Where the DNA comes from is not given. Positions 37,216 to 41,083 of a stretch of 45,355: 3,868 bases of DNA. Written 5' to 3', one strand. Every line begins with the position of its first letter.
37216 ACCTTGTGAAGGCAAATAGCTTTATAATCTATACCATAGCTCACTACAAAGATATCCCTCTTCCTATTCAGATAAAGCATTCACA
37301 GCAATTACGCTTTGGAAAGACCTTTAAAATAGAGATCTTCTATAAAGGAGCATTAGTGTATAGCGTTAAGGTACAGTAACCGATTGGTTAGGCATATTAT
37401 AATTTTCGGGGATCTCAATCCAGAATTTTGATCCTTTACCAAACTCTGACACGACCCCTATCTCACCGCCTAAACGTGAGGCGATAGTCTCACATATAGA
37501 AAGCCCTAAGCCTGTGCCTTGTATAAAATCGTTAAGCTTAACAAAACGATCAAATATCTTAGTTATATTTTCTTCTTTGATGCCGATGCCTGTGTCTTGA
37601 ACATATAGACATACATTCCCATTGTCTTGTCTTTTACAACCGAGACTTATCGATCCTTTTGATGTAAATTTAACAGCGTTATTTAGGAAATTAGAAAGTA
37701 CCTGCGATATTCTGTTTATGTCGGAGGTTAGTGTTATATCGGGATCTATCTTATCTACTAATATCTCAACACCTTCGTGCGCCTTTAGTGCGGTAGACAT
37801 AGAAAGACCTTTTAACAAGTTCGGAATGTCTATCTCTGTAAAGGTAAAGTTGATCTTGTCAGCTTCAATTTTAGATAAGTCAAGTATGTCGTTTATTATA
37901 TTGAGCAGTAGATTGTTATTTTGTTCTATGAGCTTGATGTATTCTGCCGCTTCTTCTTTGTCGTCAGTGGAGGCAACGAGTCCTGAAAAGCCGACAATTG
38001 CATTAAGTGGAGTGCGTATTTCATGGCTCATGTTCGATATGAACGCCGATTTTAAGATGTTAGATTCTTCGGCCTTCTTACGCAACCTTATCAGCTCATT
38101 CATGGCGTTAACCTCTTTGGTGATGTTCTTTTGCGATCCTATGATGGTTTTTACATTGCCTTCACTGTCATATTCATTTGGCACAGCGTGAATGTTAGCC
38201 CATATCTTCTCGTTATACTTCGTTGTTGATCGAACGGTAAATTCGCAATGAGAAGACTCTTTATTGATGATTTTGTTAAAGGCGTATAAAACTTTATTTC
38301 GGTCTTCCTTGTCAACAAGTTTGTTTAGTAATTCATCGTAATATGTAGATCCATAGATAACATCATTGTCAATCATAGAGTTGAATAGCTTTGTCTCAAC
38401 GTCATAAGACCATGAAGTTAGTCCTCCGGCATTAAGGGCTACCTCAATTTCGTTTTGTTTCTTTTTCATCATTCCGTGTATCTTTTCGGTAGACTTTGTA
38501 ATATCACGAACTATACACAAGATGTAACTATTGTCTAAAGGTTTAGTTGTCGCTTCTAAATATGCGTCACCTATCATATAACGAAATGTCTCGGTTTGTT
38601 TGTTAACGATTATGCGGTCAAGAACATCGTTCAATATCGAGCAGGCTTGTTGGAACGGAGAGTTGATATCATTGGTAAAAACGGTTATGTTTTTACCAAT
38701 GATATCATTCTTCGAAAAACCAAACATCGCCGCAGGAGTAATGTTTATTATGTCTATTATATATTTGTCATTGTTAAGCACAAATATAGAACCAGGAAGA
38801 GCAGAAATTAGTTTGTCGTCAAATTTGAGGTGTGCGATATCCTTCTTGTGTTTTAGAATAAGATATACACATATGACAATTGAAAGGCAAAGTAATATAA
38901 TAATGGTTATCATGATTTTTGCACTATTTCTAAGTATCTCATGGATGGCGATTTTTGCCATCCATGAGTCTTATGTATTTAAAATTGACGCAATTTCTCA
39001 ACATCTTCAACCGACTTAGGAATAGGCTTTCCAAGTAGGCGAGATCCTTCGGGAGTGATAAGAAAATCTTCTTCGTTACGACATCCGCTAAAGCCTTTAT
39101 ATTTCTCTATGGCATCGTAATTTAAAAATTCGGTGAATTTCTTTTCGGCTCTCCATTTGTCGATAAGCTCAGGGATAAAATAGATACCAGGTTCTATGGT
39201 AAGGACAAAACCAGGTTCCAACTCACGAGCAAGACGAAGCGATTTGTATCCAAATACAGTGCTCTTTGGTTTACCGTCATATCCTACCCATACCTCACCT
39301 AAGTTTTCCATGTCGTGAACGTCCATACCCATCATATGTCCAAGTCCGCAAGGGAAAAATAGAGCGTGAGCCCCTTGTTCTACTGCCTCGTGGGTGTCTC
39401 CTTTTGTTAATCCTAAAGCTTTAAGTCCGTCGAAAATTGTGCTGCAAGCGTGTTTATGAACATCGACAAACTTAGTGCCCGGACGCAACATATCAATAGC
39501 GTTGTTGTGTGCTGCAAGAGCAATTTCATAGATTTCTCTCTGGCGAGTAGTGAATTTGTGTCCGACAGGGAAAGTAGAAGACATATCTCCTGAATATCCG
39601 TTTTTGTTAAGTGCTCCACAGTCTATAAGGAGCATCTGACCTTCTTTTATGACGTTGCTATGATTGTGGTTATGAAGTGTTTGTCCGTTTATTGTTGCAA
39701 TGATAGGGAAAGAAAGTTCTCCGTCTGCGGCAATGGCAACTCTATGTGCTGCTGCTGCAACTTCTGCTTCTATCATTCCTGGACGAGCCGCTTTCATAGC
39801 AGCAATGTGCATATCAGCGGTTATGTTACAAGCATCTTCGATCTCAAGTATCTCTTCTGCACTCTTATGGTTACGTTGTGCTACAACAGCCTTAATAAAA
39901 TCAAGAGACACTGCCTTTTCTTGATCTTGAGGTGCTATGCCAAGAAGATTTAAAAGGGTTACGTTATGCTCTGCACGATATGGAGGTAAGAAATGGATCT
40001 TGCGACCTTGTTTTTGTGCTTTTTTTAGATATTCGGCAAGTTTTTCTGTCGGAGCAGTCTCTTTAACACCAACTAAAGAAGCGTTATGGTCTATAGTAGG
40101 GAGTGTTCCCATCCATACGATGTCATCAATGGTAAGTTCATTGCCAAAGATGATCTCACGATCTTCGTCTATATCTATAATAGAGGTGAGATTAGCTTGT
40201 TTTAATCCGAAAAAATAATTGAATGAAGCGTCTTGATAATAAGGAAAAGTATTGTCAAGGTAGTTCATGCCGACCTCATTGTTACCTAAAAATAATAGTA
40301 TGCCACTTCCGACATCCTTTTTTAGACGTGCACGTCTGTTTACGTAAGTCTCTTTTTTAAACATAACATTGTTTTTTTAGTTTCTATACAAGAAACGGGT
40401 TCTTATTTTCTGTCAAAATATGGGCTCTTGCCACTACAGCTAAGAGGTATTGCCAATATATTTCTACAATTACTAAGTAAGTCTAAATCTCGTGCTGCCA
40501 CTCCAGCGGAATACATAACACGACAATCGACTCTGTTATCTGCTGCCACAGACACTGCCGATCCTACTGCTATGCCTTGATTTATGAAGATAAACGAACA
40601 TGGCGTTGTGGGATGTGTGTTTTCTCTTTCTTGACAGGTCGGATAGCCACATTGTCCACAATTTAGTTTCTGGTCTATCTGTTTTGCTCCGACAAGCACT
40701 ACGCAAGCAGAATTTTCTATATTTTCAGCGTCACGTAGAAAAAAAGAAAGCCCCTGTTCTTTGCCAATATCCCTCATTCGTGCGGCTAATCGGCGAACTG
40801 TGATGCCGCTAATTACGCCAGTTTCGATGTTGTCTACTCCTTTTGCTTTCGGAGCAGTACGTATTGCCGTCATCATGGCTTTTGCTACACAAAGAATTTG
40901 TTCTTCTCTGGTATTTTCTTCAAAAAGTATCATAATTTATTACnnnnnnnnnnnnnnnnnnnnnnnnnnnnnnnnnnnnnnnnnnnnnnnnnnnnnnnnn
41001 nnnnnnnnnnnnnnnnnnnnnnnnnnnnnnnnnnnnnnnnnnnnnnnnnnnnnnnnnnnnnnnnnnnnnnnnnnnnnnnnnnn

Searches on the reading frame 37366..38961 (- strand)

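Call 10: search_protein_families(library=pfam, proteins=[window:37366-38961:-], max_evalue=0.00001)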
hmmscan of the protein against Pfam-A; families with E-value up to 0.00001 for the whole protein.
window:37366-38961:- (531 aa): 4 families
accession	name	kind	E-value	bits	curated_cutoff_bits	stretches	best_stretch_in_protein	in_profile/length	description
PF02518.31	HATPase_c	-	1.8e-25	90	26.4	1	414-519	2-109/111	Histidine kinase-, DNA gyrase B-, and HSP90-like ATPase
PF00512.31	HisKA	-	4.7e-19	68.6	26.9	1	304-367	2-65/66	His Kinase A (phospho-acceptor) domain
PF13426.13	PAS_9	-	1.2e-14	54.8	27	1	58-156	3-103/103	PAS domain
PF00989.32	PAS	-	1.9e-06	28.3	22.6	0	49-154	4-113/113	PAS fold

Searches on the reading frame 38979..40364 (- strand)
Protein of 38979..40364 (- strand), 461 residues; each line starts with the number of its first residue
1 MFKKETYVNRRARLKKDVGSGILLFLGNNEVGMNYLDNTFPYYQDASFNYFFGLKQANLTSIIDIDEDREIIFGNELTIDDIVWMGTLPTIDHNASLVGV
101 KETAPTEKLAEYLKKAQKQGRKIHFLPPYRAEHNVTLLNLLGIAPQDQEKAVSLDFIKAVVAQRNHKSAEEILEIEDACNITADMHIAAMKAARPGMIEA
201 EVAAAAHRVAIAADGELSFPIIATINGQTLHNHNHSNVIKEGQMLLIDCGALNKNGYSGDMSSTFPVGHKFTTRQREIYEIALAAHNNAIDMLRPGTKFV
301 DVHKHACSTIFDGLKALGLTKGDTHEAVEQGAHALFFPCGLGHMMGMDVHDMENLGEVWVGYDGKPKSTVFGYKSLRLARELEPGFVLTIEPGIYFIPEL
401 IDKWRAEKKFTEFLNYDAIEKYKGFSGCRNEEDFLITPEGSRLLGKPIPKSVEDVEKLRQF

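Call 10: search_protein_families(library=pfam, proteins=[window:38979-40364:-], max_evalue=0.00001)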
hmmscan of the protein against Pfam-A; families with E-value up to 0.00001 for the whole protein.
window:38979-40364:- (461 aa): 2 families
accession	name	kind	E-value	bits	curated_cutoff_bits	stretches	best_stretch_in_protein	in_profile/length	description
PF00557.29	Peptidase_M24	-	2.3e-48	165.2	23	1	175-438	3-208/208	Metallopeptidase family M24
PF05195.22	AMP_N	-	2.5e-22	79.3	24.6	1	7-123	1-120/121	Aminopeptidase P, N-terminal domain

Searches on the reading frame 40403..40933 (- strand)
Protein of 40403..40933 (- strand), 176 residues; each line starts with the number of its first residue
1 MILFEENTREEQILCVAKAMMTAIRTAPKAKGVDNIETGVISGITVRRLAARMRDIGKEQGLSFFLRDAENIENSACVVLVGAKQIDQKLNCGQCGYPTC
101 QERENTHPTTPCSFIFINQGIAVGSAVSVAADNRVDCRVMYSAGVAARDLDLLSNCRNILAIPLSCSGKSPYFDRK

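Call 48: search_protein_families(library=pfam, proteins=[window:40403-40933:-], max_evalue=0.00001)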
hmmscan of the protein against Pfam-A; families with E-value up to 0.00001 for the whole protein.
window:40403-40933:- (176 aa): 1 family
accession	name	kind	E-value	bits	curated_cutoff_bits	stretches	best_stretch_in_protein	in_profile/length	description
PF09918.14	DUF2148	-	1.9e-26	92.3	25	1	111-175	4-68/68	Uncharacterized protein containing a ferredoxin domain (DUF2148)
